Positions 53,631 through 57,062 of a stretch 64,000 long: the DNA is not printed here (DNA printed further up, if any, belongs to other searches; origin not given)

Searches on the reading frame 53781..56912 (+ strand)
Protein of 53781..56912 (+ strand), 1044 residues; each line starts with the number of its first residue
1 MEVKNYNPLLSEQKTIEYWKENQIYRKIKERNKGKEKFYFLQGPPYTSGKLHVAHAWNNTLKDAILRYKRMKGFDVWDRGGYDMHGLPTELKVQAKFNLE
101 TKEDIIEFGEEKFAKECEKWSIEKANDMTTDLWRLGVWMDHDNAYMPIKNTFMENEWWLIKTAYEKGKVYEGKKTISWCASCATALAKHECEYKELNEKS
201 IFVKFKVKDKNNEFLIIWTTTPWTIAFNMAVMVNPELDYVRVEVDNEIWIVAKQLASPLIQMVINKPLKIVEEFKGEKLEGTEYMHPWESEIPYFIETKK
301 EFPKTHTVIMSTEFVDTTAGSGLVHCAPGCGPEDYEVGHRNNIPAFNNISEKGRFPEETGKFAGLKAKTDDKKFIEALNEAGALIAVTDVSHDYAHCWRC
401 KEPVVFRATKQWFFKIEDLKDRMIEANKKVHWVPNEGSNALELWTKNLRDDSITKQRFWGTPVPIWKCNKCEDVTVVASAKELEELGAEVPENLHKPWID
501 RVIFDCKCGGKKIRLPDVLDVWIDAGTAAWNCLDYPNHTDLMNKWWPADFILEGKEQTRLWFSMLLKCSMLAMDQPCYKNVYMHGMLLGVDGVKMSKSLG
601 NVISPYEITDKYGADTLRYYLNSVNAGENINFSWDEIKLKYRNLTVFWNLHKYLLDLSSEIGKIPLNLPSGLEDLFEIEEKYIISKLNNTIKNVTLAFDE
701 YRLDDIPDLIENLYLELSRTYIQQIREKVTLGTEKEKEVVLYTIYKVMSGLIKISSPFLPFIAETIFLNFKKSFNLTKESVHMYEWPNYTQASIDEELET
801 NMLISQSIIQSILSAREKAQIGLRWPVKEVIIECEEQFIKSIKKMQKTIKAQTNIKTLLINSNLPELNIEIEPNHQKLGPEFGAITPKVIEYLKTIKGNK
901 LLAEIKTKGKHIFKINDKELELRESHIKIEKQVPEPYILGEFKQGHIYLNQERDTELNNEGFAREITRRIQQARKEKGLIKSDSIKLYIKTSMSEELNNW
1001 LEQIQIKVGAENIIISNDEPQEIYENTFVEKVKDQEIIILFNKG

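Call 54: search_protein_families(library=pfam, proteins=[window:53781-56912:+], max_evalue=0.001)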
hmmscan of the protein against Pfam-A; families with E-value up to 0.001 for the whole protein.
window:53781-56912:+ (1044 aa): 5 families
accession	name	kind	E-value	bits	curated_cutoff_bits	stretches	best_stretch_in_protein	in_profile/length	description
PF00133.28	tRNA-synt_1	-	6.3e-112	374.8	22.7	1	16-633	3-414/414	tRNA synthetases class I (I, L, M and V)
PF09334.17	tRNA-synt_1g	-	5.2e-27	95.1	20.1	3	518-639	244-373/391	tRNA synthetases class I (M)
PF08264.19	Anticodon_1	-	1.3e-24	87.2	25.1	1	680-830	1-147/148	Anticodon-binding domain of tRNA ligase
PF19302.4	DUF5915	-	8.2e-20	71.6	27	1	847-1018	2-175/195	Domain of unknown function (DUF5915)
PF01406.26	tRNA-synt_1e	-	6.1e-09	36.1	27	1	572-638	232-297/301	tRNA synthetases class I (C) catalytic domain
